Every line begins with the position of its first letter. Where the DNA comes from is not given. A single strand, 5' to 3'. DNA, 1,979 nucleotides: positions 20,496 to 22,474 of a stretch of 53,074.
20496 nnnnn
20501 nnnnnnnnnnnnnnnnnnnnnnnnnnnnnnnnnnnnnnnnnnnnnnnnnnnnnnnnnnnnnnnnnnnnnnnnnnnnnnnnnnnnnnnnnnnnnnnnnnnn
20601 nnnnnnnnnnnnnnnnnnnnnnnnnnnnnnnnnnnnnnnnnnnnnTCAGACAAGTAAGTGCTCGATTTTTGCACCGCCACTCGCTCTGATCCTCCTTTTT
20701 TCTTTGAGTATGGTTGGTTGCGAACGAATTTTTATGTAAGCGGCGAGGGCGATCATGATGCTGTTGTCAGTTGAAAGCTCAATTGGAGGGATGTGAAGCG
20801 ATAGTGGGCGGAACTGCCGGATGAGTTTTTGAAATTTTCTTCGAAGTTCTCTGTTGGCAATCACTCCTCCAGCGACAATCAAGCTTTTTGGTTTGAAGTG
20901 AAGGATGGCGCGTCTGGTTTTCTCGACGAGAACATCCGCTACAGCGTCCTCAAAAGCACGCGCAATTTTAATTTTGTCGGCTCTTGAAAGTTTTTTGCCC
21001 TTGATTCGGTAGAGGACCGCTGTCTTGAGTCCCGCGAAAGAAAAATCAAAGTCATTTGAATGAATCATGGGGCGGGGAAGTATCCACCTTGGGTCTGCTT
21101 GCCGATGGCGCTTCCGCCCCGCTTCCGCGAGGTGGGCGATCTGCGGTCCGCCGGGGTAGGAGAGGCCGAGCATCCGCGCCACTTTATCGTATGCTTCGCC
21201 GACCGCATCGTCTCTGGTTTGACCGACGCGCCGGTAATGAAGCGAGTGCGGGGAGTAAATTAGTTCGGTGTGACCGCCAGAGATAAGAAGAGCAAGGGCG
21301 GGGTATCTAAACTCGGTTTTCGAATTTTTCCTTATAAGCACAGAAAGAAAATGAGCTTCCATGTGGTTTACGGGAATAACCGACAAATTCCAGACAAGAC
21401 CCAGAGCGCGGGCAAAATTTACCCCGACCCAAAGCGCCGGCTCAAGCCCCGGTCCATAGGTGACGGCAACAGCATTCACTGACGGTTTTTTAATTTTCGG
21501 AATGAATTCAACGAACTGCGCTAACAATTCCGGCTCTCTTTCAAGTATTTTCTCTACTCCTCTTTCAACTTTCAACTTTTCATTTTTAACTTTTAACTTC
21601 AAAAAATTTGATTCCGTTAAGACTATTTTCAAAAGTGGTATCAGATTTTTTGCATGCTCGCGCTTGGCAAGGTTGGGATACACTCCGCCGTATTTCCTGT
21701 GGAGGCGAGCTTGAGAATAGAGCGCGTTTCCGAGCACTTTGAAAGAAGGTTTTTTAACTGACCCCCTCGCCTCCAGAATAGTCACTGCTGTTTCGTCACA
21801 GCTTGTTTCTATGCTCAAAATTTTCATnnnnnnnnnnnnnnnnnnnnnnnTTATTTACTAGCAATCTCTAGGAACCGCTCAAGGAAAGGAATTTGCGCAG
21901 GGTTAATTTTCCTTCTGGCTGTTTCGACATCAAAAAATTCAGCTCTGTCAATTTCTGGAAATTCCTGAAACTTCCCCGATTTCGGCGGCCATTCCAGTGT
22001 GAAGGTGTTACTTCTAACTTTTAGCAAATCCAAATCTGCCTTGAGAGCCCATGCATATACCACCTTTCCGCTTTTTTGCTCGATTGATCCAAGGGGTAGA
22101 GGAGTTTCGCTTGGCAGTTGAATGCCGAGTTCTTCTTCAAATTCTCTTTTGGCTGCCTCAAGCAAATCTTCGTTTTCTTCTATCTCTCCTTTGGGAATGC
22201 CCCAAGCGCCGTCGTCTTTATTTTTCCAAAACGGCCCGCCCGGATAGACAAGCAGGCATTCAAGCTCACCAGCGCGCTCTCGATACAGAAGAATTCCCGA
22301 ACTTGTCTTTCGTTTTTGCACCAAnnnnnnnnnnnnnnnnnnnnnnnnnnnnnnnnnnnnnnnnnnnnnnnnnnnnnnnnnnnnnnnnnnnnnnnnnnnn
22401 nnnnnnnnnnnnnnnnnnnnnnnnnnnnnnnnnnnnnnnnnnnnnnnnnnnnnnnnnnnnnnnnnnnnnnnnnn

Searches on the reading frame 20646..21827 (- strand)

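Call 8: search_protein_families(library=pfam, proteins=[window:20646-21827:-], max_evalue=0.001)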
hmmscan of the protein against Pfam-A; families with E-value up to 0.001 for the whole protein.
window:20646-21827:- (393 aa): 2 families
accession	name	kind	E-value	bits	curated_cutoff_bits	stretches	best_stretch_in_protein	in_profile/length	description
PF00814.31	TsaD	-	1.2e-74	251.9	24.8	2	111-360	45-263/264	tRNA N6-adenosine threonylcarbamoyltransferase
PF22521.2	HypF_C_2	-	0.00048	20.4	27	1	274-338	155-219/241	Carbamoyltransferase, Kae1-like Domain, second subdomain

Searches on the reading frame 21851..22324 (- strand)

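Call 8: search_protein_families(library=pfam, proteins=[window:21851-22324:-], max_evalue=0.001)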
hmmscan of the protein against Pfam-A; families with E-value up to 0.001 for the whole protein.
window:21851-22324:- (157 aa): 1 family
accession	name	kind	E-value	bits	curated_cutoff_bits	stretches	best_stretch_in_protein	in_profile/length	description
PF00293.34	NUDIX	-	7e-14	52.4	21.1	1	6-151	3-134/134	NUDIX domain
